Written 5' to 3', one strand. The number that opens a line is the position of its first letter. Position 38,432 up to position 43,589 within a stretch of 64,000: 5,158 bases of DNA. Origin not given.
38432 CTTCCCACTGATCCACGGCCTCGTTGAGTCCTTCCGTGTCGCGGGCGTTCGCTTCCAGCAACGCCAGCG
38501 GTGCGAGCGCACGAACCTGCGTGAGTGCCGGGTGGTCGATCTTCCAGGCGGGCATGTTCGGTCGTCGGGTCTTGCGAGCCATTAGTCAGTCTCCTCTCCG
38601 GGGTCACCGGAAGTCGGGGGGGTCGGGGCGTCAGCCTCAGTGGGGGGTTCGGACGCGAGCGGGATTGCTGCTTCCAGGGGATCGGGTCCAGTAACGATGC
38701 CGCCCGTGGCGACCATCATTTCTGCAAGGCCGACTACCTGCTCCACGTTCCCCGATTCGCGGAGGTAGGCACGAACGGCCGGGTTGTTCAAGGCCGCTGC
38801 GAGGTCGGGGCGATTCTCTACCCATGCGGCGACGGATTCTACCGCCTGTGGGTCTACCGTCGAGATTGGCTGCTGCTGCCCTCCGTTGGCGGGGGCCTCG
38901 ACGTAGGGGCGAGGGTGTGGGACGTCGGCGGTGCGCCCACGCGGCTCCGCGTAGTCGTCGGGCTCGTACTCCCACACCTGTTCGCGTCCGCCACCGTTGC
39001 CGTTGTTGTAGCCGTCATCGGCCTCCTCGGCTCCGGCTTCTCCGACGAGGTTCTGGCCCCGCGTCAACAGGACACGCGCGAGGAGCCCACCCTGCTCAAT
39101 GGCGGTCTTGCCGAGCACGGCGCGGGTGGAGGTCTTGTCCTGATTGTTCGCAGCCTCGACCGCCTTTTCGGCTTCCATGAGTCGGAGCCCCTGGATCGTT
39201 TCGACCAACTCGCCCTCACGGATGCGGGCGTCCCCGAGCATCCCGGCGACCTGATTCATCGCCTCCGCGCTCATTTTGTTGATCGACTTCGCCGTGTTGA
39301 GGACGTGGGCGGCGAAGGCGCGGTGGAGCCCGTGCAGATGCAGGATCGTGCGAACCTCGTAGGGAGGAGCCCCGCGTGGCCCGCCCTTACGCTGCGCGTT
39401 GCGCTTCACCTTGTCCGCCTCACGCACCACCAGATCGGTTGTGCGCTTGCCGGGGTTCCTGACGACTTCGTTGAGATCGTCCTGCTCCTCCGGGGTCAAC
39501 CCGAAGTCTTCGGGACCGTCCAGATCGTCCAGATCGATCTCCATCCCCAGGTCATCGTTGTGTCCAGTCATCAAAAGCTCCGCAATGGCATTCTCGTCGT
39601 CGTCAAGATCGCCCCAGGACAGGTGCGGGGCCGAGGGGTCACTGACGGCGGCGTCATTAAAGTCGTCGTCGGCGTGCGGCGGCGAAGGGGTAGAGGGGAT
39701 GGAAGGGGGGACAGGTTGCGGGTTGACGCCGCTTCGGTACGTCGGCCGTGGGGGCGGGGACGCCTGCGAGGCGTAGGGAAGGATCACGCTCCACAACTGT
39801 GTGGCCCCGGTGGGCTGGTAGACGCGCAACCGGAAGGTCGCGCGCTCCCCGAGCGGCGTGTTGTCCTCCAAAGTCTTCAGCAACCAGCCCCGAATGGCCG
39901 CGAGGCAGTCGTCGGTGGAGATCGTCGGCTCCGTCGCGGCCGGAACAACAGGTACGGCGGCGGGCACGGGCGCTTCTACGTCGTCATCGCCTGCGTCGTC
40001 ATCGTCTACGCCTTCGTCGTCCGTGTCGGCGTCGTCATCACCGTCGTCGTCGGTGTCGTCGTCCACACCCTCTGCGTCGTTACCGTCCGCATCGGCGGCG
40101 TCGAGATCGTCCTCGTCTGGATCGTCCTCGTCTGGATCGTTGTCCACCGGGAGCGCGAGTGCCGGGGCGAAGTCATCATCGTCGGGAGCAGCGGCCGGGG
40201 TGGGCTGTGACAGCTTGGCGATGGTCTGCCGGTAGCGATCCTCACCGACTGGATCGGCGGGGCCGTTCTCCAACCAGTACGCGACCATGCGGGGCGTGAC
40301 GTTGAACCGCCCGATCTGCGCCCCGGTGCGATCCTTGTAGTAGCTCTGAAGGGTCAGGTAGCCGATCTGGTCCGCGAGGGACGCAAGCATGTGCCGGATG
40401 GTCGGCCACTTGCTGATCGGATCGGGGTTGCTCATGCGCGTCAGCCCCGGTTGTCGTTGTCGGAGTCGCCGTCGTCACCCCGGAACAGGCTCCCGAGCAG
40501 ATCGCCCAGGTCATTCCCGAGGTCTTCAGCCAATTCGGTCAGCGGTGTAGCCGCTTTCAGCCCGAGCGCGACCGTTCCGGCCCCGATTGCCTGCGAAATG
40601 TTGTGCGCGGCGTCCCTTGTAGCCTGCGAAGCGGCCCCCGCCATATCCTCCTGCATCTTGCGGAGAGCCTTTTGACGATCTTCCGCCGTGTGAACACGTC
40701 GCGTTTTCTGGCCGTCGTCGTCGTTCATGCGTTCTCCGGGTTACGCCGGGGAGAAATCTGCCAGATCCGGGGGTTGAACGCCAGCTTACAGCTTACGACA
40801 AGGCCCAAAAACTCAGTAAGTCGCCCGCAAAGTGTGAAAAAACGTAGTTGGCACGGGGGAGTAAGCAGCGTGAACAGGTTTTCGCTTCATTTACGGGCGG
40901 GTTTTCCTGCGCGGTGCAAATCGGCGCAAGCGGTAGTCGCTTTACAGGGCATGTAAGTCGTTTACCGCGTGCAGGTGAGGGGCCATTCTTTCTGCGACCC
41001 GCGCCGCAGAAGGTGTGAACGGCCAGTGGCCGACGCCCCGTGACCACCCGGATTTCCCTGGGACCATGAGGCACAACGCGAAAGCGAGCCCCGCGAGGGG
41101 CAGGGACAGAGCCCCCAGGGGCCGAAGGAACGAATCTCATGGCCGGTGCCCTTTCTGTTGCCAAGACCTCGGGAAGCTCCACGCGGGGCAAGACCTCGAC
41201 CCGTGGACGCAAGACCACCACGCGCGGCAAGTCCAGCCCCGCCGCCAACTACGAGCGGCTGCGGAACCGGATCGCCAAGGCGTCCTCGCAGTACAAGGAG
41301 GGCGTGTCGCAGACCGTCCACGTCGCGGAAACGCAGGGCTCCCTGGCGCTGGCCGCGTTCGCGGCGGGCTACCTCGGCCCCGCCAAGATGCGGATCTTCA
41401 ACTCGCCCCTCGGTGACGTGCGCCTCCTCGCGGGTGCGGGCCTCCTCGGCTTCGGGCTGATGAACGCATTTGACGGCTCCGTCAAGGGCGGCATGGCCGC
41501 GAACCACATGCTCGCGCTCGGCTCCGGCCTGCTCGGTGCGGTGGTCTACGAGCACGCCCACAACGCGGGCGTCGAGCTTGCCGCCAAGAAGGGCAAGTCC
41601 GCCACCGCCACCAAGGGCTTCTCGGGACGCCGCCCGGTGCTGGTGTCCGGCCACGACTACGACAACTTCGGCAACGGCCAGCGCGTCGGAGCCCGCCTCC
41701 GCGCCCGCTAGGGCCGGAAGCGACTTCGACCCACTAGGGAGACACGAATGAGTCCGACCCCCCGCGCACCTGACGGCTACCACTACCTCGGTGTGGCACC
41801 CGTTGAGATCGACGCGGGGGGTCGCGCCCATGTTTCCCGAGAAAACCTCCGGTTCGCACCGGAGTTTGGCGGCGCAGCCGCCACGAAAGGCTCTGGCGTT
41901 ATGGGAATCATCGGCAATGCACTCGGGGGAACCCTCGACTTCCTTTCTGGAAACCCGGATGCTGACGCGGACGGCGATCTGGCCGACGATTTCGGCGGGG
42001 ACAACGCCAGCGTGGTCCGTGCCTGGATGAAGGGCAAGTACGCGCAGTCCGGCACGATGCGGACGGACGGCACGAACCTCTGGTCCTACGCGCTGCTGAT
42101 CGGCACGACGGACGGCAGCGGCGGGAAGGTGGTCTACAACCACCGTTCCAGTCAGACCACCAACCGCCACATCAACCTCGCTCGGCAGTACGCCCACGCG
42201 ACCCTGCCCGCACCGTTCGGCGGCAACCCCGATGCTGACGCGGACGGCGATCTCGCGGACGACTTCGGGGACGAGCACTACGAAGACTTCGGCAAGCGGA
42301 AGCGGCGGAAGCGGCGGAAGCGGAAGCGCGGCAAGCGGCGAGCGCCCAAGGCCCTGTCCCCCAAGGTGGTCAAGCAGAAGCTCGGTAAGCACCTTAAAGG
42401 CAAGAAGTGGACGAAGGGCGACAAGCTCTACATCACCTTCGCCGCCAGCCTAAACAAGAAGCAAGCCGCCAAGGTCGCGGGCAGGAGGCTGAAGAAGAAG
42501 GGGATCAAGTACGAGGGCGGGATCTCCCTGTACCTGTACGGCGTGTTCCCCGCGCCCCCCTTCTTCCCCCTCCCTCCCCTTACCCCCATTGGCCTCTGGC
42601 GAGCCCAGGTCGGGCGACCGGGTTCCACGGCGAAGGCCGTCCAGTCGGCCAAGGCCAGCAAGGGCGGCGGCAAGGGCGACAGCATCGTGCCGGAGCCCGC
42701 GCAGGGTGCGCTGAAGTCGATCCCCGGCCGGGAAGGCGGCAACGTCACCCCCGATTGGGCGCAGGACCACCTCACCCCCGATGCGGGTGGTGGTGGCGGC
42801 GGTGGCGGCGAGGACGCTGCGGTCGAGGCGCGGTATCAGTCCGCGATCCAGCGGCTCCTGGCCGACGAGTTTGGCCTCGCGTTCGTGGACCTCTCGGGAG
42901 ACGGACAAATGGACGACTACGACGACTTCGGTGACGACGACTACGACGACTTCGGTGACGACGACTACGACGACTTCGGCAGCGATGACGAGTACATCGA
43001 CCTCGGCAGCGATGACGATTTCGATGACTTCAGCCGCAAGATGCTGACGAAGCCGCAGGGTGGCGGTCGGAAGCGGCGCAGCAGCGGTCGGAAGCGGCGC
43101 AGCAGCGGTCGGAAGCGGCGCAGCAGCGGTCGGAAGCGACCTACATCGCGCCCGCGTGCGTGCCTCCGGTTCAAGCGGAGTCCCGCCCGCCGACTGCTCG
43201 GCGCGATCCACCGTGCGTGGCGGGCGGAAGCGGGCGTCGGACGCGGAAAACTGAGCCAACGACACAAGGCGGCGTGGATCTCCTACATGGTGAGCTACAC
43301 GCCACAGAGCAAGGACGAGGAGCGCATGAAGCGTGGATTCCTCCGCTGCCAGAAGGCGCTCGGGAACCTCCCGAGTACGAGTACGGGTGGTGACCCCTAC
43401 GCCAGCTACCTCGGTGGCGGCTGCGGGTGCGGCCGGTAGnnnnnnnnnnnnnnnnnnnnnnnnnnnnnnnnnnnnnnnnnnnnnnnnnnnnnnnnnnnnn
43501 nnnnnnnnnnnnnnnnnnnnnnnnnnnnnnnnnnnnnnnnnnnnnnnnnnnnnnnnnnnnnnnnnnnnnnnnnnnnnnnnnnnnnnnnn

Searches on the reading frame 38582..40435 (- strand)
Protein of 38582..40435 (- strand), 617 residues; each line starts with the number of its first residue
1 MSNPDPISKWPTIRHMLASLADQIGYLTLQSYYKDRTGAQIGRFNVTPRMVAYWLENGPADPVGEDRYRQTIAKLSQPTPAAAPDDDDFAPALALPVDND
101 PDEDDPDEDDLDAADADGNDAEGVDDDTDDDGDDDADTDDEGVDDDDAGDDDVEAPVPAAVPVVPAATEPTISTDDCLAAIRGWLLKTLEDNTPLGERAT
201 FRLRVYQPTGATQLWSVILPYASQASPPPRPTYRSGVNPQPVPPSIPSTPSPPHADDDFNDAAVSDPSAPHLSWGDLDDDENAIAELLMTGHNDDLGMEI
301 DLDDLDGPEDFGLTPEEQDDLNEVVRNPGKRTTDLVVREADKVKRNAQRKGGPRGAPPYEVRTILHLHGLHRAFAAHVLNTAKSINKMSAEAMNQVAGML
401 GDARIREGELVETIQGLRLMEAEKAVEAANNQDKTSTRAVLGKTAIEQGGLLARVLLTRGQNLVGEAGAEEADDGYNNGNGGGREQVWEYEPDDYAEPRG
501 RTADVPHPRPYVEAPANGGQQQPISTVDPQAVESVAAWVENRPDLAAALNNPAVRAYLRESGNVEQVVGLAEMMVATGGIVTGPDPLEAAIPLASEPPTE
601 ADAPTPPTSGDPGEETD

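Call 12: search_protein_families(library=pfam, proteins=[window:38582-40435:-], max_evalue=0.01)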
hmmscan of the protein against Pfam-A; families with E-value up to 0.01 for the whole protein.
window:38582-40435:- (617 aa): 0 families

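Call 90: search_protein_families(library=phrogs, proteins=[window:38582-40435:-], max_evalue=0.001)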
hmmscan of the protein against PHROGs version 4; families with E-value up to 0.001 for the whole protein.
window:38582-40435:- (617 aa): 0 families

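Call 114: search_solved_structures(query=window:38582-40435:-, max_evalue=0.1)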
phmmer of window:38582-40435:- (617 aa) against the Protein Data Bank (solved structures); distinct sequences matched with E-value up to 0.1: 0.

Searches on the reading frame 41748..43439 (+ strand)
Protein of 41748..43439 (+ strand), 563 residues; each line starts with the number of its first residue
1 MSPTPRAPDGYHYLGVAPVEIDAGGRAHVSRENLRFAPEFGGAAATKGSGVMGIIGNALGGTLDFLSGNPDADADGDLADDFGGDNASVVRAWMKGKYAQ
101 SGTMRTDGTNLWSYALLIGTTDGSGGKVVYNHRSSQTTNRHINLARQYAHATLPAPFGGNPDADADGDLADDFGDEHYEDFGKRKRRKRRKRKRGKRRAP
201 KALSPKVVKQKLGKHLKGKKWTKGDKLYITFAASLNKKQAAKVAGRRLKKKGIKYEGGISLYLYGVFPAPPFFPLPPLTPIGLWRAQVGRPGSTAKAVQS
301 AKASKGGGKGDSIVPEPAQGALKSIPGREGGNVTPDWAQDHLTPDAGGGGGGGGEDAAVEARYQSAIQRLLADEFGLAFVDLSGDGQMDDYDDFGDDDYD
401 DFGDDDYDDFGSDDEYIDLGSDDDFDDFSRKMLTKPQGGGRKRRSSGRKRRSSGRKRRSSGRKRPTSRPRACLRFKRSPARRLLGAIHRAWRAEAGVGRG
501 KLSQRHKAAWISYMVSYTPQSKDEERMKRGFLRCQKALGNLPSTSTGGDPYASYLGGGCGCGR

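Call 12: search_protein_families(library=pfam, proteins=[window:41748-43439:+], max_evalue=0.01)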
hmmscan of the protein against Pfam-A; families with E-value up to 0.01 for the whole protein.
window:41748-43439:+ (563 aa): 0 families

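Call 90: search_protein_families(library=phrogs, proteins=[window:41748-43439:+], max_evalue=0.001)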
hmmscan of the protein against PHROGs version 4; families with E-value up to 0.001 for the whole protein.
window:41748-43439:+ (563 aa): 0 families

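Call 115: search_solved_structures(query=window:41748-43439:+, max_evalue=0.1)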
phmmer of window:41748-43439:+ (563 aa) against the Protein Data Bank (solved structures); distinct sequences matched with E-value up to 0.1: 0.
